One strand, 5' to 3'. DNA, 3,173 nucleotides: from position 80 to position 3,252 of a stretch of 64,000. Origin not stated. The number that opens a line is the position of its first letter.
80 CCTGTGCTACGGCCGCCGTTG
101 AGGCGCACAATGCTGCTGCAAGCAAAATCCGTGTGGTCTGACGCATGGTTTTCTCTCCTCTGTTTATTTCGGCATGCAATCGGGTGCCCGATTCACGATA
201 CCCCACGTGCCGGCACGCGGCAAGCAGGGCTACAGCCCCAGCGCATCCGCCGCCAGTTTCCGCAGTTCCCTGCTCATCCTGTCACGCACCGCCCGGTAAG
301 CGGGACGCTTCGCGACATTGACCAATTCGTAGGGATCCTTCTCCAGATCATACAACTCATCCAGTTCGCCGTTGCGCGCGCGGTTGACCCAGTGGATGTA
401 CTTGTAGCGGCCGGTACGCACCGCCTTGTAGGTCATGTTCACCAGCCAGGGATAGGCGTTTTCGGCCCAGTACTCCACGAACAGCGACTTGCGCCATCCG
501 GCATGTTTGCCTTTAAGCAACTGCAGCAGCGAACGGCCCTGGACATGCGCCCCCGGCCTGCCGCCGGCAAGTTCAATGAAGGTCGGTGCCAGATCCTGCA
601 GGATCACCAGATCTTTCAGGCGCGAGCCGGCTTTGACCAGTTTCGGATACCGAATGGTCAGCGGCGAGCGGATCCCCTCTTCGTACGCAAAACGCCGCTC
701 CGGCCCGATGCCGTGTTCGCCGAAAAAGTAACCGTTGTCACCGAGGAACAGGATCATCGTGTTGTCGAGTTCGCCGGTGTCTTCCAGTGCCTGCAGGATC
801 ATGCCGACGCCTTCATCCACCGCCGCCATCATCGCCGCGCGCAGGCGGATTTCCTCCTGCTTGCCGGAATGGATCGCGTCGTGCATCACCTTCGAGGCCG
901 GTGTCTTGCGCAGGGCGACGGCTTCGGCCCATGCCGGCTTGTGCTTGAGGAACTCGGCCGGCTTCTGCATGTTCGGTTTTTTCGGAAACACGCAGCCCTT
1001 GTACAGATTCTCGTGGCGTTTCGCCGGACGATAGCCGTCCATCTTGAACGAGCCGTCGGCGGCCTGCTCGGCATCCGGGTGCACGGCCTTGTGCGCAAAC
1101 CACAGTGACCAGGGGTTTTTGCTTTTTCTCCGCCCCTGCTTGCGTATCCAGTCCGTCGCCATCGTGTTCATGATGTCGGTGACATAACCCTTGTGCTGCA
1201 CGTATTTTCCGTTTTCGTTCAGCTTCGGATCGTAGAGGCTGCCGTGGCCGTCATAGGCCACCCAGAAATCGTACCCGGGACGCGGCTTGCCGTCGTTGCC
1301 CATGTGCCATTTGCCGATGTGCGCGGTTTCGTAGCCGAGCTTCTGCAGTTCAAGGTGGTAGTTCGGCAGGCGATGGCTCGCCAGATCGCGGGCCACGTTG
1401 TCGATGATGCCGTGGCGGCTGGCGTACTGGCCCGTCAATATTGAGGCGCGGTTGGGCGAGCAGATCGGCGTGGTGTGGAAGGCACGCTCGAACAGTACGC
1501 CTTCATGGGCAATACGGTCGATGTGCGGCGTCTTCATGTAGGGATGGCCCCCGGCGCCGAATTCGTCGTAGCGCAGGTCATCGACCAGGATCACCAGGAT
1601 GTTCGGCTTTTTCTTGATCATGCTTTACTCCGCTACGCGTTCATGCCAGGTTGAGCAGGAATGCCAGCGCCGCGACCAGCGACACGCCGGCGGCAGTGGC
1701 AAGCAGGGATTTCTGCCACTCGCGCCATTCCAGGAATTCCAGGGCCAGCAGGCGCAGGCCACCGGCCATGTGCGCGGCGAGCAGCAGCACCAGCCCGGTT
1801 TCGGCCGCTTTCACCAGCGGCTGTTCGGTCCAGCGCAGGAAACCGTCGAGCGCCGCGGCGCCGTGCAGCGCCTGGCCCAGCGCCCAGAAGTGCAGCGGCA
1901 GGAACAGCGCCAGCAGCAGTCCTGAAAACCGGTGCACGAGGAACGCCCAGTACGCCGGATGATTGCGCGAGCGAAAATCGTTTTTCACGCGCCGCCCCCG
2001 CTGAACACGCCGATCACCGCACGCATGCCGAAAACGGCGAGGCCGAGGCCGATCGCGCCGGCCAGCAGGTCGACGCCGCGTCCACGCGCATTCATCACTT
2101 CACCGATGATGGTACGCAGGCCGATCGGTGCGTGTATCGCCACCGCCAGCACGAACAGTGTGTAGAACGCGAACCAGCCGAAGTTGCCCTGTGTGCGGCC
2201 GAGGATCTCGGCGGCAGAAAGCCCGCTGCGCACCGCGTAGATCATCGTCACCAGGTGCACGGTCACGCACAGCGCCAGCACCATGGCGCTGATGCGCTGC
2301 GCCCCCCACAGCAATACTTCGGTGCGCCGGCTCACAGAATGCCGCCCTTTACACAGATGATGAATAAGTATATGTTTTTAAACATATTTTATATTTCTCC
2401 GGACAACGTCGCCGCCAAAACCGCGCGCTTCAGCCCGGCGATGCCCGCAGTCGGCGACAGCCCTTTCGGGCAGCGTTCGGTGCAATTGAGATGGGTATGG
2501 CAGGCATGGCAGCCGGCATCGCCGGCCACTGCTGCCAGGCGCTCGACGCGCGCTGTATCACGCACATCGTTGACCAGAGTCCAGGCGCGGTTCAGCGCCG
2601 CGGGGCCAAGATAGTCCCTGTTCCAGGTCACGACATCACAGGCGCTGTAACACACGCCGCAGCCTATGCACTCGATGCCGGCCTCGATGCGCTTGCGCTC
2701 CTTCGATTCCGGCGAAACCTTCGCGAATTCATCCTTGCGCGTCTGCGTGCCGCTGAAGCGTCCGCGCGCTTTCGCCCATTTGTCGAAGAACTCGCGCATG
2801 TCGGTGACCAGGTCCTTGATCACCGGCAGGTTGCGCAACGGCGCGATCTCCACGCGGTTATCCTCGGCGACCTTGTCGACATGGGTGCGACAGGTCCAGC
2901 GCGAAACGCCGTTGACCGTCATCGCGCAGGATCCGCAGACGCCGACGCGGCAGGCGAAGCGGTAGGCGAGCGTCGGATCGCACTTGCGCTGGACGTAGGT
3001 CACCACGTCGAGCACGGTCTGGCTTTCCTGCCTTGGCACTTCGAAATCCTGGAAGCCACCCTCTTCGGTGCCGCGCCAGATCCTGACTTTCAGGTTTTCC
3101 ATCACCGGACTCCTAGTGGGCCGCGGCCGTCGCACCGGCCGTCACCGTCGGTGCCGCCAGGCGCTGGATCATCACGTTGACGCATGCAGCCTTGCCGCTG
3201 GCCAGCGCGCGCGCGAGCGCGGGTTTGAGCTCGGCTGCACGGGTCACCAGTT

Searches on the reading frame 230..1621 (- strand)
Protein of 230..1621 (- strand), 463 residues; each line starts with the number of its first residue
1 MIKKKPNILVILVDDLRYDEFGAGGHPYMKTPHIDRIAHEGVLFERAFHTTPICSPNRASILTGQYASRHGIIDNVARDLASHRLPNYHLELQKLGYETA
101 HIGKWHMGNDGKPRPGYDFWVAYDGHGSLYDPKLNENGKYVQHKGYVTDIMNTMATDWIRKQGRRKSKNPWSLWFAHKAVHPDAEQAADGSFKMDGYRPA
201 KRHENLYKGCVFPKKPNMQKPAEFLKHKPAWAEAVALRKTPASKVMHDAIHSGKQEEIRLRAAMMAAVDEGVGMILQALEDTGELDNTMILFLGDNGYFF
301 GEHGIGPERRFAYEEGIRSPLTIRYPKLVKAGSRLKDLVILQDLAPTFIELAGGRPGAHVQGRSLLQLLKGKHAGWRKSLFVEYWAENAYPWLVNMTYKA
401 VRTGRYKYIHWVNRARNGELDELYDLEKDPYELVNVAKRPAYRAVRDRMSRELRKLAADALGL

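Call 3: search_protein_families(library=pfam, proteins=[window:230-1621:-], max_evalue=0.01)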
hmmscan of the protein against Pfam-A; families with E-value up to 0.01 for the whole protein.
window:230-1621:- (463 aa): 4 families
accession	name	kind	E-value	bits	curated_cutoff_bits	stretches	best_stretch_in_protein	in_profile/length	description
PF00884.28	Sulfatase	-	3.8e-44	151.6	25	1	6-353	1-300/301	Sulfatase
PF16347.10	SGSH_C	-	9.7e-34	117.2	29.3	1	301-457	1-152/154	N-sulphoglucosamine sulphohydrolase, C-terminal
PF01663.27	Phosphodiest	-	1.3e-11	45.1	23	1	9-297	2-220/342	Type I phosphodiesterase / nucleotide pyrophosphatase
PF02995.22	DUF229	-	0.0017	17.6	25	1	263-303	308-348/496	Protein of unknown function (DUF229)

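Call 4: search_protein_families(library=ncbifam, proteins=[window:230-1621:-], max_evalue=0.01)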
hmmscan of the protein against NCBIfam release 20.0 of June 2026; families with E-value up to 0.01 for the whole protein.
window:230-1621:- (463 aa): 5 families
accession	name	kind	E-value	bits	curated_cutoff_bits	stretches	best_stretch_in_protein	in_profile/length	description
NF010322.0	PRK13759.1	equivalog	9.3e-59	199.2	481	2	250-453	258-453/486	arylsulfatase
TIGR03417.1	chol_sulfatase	equivalog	1.1e-50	172.9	433.45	2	261-452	255-435/500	choline-sulfatase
NF045661.1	HdlasePehA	equivalog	1.8e-42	145.6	900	2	262-450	285-478/506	phosphoric/sulfuric ester hydrolase PehA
NF052527.1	Mn_arylsulf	exception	1e-35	123.6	850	2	264-454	270-449/479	manganese-dependent arylsulfatase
NF038282.1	LapC_YejM_PbgA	exception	0.0029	16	825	1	243-345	393-493/584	LPS biosynthesis-modulating metalloenzyme YejM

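Call 40: find_encoding_contigs(protein=window:230-1621:-, flank=10000, max_places=4)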
Protein window:230-1621:- (463 aa): 2 contigs read that carry it; 1 place shown.
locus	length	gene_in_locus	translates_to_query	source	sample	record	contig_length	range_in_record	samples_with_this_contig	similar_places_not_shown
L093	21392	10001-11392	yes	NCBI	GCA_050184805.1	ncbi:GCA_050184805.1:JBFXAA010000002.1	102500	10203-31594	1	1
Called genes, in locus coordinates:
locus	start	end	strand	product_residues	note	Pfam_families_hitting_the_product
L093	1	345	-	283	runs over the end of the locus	PF00881:Nitroreductase, PF28600:Nitroreductase_C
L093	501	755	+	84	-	PF00886:Ribosomal_S16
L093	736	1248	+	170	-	PF01782:RimM, PF05239:PRC, PF24986:PRC_RimM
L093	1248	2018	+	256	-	PF01746:tRNA_m1G_MT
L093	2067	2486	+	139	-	PF01245:Ribosomal_L19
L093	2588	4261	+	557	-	-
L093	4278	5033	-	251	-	PF00392:GntR, PF07702:UTRA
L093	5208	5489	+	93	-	-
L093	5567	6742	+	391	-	PF04295:GD_AH_second, PF20629:GD_AH_C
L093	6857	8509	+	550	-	PF02776:TPP_enzyme_N, PF02775:TPP_enzyme_C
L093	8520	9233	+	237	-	PF13085:Fer2_3, PF13237:Fer4_10 (weak), PF13183:Fer4_8, PF13534:Fer4_17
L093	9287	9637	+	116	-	PF01127:Sdh_cyt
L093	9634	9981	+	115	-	PF01127:Sdh_cyt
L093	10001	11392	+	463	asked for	PF00884:Sulfatase, PF01663:Phosphodiest, PF16347:SGSH_C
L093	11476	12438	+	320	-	PF03401:TctC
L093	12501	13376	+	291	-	PF05681:Fumerase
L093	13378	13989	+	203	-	PF05683:Fumerase_C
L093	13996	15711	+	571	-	PF00890:FAD_binding_2, PF01266:DAO (faint), PF02910:Succ_DH_flav_C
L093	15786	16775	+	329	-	PF03401:TctC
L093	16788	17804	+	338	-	PF02615:Ldh_2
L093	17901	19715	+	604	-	PF00270:DEAD, PF00271:Helicase_C, PF16124:RecQ_Zn_bind, PF09382:RQC, PF00570:HRDC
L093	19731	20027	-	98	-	PF07045:DUF1330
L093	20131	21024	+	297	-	PF02668:TauD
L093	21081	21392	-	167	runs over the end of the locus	PF00691:OmpA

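Call 49: search_protein_families(library=ncbifam, proteins=[L093:16788-17804:+, L093:12501-13376:+, L093:13378-13989:+], max_evalue=1e-10)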
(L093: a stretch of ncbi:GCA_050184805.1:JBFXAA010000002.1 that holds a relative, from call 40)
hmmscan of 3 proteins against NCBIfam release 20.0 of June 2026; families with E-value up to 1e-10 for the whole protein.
L093:16788-17804:+ (338 aa): 5 families
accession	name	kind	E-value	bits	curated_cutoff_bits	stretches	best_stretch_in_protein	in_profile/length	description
NF040650.1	sulfolac_dhydr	equivalog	4.1e-61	207.1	500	1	5-332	3-330/339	L-sulfolactate dehydrogenase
NF011599.0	PRK15025.1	equivalog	2.7e-50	171.5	356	1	5-328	3-331/349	ureidoglycolate dehydrogenase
TIGR03175.1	AllD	equivalog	4.4e-47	160.9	496.2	1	5-329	3-332/349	ureidoglycolate dehydrogenase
NF007504.0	PRK10098.1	equivalog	1.4e-45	155.7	336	1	8-330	10-339/360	malate/lactate/ureidoglycolate dehydrogenase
NF009750.0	PRK13260.1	equivalog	1.2e-32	113.3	316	1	5-329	3-330/332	3-dehydro-L-gulonate 2-dehydrogenase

L093:12501-13376:+ (291 aa): 6 families
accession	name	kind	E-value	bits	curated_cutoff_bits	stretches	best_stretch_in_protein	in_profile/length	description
NF004885.0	PRK06246.1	equivalog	3.9e-89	298.6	276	1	2-281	3-278/279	fumarate hydratase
TIGR00722.1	ttdA_fumA_fumB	subfamily_domain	2.5e-83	279.4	100.65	1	8-280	1-271/273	hydrolyase, tartrate alpha subunit/fumarate domain protein, Fe-S type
NF006084.0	PRK08230.1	equivalog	1.6e-51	175.2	365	1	18-282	24-287/303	L(+)-tartrate dehydratase subunit alpha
NF011920.0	PRK15391.1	subfamily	1.5e-13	49.9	1094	1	27-286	67-332/548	class I fumarate hydratase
NF011919.0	PRK15390.1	equivalog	5.6e-13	48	1105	1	16-287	55-333/548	class I fumarate hydratase FumA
NF011921.0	PRK15392.1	equivalog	6.1e-12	44.9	1060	1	39-287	78-332/550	class I fumarate hydratase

L093:13378-13989:+ (203 aa): 7 families
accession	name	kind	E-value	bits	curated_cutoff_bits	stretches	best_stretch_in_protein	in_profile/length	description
TIGR00723.1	ttdB_fumA_fumB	subfamily_domain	4.2e-39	134.2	145.15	1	13-182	1-168/169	FumA C-terminus/TtdB family hydratase beta subunit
NF006082.0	PRK08228.1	equivalog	1e-38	132.9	264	1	4-195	4-193/205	L(+)-tartrate dehydratase subunit beta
NF004708.0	PRK06043.1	equivalog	1.6e-35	122.5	269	1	3-191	2-186/192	fumarate hydratase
NF006253.0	PRK08395.1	equivalog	1.4e-26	93.2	244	1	5-182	4-164/166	fumarate hydratase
NF005310.0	PRK06842.1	equivalog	7.6e-24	84.5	238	1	5-183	4-175/185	Fe-S-containing hydro-lyase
NF011919.0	PRK15390.1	equivalog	1e-12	47.1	1105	1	67-185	422-539/548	class I fumarate hydratase FumA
NF011920.0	PRK15391.1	subfamily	3.6e-11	42.1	1094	1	72-183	426-537/548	class I fumarate hydratase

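Call 50: find_homologous_proteins(query=L093:13996-15711:+, max_evalue=1e-30)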
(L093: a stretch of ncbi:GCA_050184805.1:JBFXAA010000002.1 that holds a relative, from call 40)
Query L093:13996-15711:+ (571 aa): 8000 proteins with E <= 1e-30 among 8000 candidates; the best 120 are listed.
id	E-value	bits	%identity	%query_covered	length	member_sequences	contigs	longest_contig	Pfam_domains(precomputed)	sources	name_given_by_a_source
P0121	0.0e+0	1316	100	100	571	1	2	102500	PF01266.31,PF00890.31,PF02910.26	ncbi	ncbi:MAG: L-aspartate oxidase [Burkholderiales bacterium]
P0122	0.0e+0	1272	97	99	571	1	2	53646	PF01266.31,PF00890.31,PF02910.26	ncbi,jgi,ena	ncbi:MAG: L-aspartate oxidase [Burkholderiales bacterium]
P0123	0.0e+0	1272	97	99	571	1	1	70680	PF01266.31,PF00890.31,PF02910.26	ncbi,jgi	-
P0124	0.0e+0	1269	97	99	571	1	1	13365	PF01266.31,PF00890.31,PF02910.26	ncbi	ncbi:MAG: L-aspartate oxidase [Burkholderiales bacterium]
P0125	0.0e+0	1245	94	100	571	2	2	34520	PF00890.31,PF02910.26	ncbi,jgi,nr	ncbi:MAG: FAD-binding protein [Betaproteobacteria bacterium]|nr:MAG: FAD-binding protein [Betaproteo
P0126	0.0e+0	1240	94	100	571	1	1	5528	PF00890.31,PF02910.26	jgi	jgi:fumarate reductase flavoprotein subunit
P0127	0.0e+0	1236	94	100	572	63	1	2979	PF00890.31,PF02910.26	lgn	-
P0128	0.0e+0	1235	93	100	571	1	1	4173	PF00890.31,PF02910.26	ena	-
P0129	0.0e+0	1235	93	100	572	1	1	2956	PF00890.31,PF02910.26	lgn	-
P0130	0.0e+0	1233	93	100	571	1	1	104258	PF00890.31,PF02910.26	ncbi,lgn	-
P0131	0.0e+0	1233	93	100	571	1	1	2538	PF01266.31,PF00890.31,PF02910.26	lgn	-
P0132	0.0e+0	1232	93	100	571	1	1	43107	PF00890.31,PF02910.26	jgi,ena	-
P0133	0.0e+0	1232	93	100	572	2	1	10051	PF01266.31,PF00890.31,PF02910.26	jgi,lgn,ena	-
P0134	0.0e+0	1231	93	100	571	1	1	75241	PF01266.31,PF00890.31,PF02910.26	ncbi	-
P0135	0.0e+0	1230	93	100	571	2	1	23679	PF01266.31,PF00890.31,PF02910.26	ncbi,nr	ncbi:MAG: FAD-binding protein [Burkholderiales bacterium]|nr:FAD-binding protein [Burkholderiales ba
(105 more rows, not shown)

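Call 59: search_protein_families(library=ncbifam, proteins=[L093:11476-12438:+], max_evalue=1e-8)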
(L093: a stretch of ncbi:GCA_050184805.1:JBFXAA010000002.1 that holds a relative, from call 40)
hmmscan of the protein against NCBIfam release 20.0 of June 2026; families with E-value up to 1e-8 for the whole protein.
L093:11476-12438:+ (320 aa): 0 families

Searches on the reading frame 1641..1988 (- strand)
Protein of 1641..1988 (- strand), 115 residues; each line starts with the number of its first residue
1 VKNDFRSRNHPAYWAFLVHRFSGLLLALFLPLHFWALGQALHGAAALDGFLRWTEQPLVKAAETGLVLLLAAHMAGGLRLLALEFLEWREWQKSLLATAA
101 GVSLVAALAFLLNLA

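Call 3: search_protein_families(library=pfam, proteins=[window:1641-1988:-], max_evalue=0.01)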
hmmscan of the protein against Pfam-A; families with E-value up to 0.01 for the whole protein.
window:1641-1988:- (115 aa): 2 families
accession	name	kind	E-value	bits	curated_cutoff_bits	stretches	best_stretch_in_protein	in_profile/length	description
PF01127.27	Sdh_cyt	-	2e-11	44.5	25.8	1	8-108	15-120/122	Succinate dehydrogenase/Fumarate reductase transmembrane subunit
PF19365.4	DUF5941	-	0.0078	16.5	27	0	34-85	65-107/208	Family of unknown function (DUF5941)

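Call 4: search_protein_families(library=ncbifam, proteins=[window:1641-1988:-], max_evalue=0.01)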
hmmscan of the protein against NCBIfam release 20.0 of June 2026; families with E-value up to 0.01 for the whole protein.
window:1641-1988:- (115 aa): 2 families
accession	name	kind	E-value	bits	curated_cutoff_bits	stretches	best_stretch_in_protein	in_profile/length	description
TIGR02970.1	succ_dehyd_cytB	equivalog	8e-14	51.9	52.3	1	8-109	13-116/120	succinate dehydrogenase, cytochrome b556 subunit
NF007021.0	PRK09487.1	equivalog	0.00013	22.1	180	1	15-108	26-118/129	succinate dehydrogenase cytochrome b556 subunit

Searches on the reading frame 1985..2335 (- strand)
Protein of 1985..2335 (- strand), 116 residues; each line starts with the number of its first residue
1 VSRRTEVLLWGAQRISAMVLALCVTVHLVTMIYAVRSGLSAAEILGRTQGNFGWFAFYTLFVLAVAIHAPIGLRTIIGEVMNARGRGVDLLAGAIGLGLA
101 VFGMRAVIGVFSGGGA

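Call 3: search_protein_families(library=pfam, proteins=[window:1985-2335:-], max_evalue=0.01)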
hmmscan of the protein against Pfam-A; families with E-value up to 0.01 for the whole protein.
window:1985-2335:- (116 aa): 2 families
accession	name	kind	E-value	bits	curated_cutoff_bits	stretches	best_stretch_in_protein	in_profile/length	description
PF01127.27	Sdh_cyt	-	1.9e-08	34.9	25.8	1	4-80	17-95/122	Succinate dehydrogenase/Fumarate reductase transmembrane subunit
PF01794.25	Ferric_reduct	-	0.0087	16.6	28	1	12-71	36-98/121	Ferric reductase like transmembrane component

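Call 4: search_protein_families(library=ncbifam, proteins=[window:1985-2335:-], max_evalue=0.01)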
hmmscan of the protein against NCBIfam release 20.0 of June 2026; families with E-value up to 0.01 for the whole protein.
window:1985-2335:- (116 aa): 3 families
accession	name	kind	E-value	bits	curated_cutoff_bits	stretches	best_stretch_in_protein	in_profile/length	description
TIGR02968.1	succ_dehyd_anc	equivalog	3.7e-07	30.3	41.8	1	10-81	8-76/105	succinate dehydrogenase, hydrophobic membrane anchor protein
NF010073.0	PRK13554.1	subfamily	1.2e-05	25.1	221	1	9-90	125-204/241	fumarate reductase cytochrome b-556 subunit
NF010072.0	PRK13553.1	equivalog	0.0031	17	187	1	7-74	121-186/257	fumarate reductase cytochrome b subunit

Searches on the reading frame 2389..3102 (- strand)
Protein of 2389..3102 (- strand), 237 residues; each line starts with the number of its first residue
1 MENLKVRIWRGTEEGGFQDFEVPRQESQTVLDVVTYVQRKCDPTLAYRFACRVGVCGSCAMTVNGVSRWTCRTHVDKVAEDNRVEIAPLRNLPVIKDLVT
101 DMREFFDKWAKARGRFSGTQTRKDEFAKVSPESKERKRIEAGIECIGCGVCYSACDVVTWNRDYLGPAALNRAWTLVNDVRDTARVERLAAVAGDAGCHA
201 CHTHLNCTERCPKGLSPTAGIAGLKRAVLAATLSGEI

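Call 3: search_protein_families(library=pfam, proteins=[window:2389-3102:-], max_evalue=0.01)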
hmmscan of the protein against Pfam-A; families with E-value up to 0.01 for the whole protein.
window:2389-3102:- (237 aa): 6 families
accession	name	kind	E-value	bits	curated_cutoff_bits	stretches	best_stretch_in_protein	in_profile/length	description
PF13085.11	Fer2_3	-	9.1e-30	103.3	27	1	7-106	3-106/107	2Fe-2S iron-sulfur cluster binding domain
PF13183.11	Fer4_8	-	6.1e-08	33.5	27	1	144-215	4-68/68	4Fe-4S dicluster domain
PF13534.11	Fer4_17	-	8.1e-08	33.1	22.2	1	144-216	1-61/61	4Fe-4S dicluster domain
PF13237.11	Fer4_10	-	1.8e-05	25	25.5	1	144-212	8-53/53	4Fe-4S dicluster domain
PF12838.12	Fer4_7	-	0.0003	21.6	27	1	145-214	2-51/52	4Fe-4S dicluster domain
PF13187.11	Fer4_9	-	0.00046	20.6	27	1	144-214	1-50/52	4Fe-4S dicluster domain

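Call 4: search_protein_families(library=ncbifam, proteins=[window:2389-3102:-], max_evalue=0.01)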
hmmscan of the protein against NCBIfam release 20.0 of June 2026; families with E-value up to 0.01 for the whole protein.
window:2389-3102:- (237 aa): 16 families
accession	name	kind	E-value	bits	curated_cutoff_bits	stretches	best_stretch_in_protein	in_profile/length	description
NF004616.0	PRK05950.1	subfamily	5.6e-63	212.2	228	1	13-230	19-235/238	succinate dehydrogenase iron-sulfur subunit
TIGR00384.1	dhsB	subfamily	4.2e-59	199.7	88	1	16-225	13-222/222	succinate dehydrogenase and fumarate reductase iron-sulfur protein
NF009226.0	PRK12576.1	equivalog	2.4e-56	191.4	344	1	5-226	11-235/317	succinate dehydrogenase/fumarate reductase iron-sulfur subunit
NF009227.0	PRK12577.1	equivalog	2.6e-48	164.4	349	1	7-231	6-241/330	succinate dehydrogenase/fumarate reductase iron-sulfur subunit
NF009051.0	PRK12385.1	equivalog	7.9e-46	156.5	333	1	14-224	21-228/244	succinate dehydrogenase/fumarate reductase iron-sulfur subunit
NF009225.0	PRK12575.1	subfamily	1.1e-40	139.6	443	1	18-226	23-228/235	succinate dehydrogenase/fumarate reductase iron-sulfur subunit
NF004898.0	PRK06259.1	equivalog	3.8e-38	131.3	385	1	2-216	2-203/488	fumarate reductase (CoM/CoB) subunit TfrB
NF010071.0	PRK13552.1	equivalog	9.9e-38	129.8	264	1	14-231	20-238/241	fumarate reductase iron-sulfur subunit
NF009052.0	PRK12386.1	equivalog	1.4e-37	129.1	256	1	3-218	4-220/255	succinate dehydrogenase/fumarate reductase iron-sulfur subunit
NF006391.0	PRK08640.1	equivalog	2.1e-35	121.8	244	1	19-232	25-243/254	succinate dehydrogenase iron-sulfur subunit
NF042952.1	MFR_FeS_SdhB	equivalog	4.3e-32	111.4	600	1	26-233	26-236/320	8-methylmenaquinol:fumarate reductase iron-sulfur subunit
NF005746.0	PRK07570.1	subfamily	6.7e-26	91.1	243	1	3-234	2-246/250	succinate dehydrogenase/fumarate reductase iron-sulfur subunit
NF008369.0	PRK11168.1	equivalog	0.00024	20.1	278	1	144-216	12-75/401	anaerobic glycerol-3-phosphate dehydrogenase subunit C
TIGR02936.1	fdxN_nitrog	equivalog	0.0029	17.7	80.55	1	144-213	22-84/91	ferredoxin III, nif-specific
TIGR03311.1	Se_dep_XDH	equivalog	0.0044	15.1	830.45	1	47-86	31-70/848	selenium-dependent xanthine dehydrogenase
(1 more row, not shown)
